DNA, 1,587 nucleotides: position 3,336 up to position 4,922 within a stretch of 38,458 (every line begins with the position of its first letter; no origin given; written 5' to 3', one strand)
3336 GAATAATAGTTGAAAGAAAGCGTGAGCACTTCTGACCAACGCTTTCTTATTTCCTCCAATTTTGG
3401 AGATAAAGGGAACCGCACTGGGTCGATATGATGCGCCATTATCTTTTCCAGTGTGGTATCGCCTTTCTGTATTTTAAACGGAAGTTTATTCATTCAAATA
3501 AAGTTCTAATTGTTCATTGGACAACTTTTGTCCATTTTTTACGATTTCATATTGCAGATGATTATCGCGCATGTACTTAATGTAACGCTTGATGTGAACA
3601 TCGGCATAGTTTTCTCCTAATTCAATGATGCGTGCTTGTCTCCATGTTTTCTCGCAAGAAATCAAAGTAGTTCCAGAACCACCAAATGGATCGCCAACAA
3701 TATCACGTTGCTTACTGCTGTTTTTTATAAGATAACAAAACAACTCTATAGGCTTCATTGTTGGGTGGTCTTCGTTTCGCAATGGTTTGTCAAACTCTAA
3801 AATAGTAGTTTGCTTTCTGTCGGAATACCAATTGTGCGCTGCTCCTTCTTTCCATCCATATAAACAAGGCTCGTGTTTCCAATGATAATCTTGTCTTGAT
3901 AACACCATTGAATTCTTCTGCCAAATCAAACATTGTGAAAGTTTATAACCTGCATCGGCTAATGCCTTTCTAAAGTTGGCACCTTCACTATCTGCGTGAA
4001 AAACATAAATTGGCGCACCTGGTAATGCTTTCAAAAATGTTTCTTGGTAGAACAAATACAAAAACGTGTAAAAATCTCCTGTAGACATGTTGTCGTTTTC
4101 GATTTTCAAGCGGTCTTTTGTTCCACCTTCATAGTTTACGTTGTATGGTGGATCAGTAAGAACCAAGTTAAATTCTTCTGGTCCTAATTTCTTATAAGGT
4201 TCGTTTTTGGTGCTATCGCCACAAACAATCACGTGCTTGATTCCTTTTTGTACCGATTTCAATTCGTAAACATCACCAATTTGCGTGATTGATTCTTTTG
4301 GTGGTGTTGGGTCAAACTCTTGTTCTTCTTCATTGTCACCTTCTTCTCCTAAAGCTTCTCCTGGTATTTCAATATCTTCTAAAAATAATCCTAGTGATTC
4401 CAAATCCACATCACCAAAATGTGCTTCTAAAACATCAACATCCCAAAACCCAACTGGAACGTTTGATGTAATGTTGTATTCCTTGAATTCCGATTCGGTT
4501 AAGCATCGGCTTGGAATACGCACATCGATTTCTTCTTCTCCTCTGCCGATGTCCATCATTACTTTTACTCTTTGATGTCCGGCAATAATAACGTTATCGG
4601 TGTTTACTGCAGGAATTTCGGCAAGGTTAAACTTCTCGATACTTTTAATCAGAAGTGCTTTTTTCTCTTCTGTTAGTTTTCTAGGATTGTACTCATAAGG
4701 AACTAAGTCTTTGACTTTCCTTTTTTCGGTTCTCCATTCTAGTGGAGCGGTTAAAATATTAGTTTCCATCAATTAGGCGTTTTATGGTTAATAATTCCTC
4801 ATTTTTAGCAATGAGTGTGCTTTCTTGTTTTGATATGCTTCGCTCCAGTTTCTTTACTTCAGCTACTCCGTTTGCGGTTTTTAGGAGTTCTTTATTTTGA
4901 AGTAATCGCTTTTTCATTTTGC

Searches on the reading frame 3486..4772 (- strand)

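Call 11: search_protein_families(library=phrogs, proteins=[window:3486-4772:-], max_evalue=0.001)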
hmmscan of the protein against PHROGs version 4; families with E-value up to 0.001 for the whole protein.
window:3486-4772:- (428 aa): 18 families
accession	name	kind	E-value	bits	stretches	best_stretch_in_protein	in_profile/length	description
phrog_498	-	other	5.7e-125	419.2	1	12-409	32-432/633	DNA methyltransferase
phrog_23085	-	unknown function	6.2e-34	117.6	1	299-423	3-131/138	-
phrog_67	-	other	1.2e-31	111.5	1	194-406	136-352/743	DNA methyltransferase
phrog_3008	-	other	2.1e-22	80.6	1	328-421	142-235/244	DNA methyltransferase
phrog_620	-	DNA, RNA and nucleotide metabolism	2.8e-21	77.6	1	14-187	8-174/217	ParB-like partition protein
phrog_9353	-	unknown function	3.1e-20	74.1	1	22-152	18-152/245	-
phrog_8071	-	DNA, RNA and nucleotide metabolism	9.3e-16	59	1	14-231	6-224/389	ParB-like partition protein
phrog_940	-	DNA, RNA and nucleotide metabolism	7e-14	52.8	1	14-169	5-160/388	nuclease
phrog_18293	-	other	1.9e-13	51.4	1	322-401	32-111/119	methyltransferase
phrog_930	-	DNA, RNA and nucleotide metabolism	2.9e-07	31.6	1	15-77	7-69/223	ParB-like partition protein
phrog_15396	-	DNA, RNA and nucleotide metabolism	3.2e-07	31.4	1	19-125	8-118/258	ParB-like partition nuclease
phrog_23148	-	unknown function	3.4e-07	31.5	1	332-396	81-145/165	-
phrog_18056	-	DNA, RNA and nucleotide metabolism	5e-07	29.9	1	16-82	4-69/387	ParB-like partition nuclease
phrog_5475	-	unknown function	1.2e-06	28.7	1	20-76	8-63/458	-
phrog_12047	-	DNA, RNA and nucleotide metabolism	6e-06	27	1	41-87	24-68/301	ParB-like partition nuclease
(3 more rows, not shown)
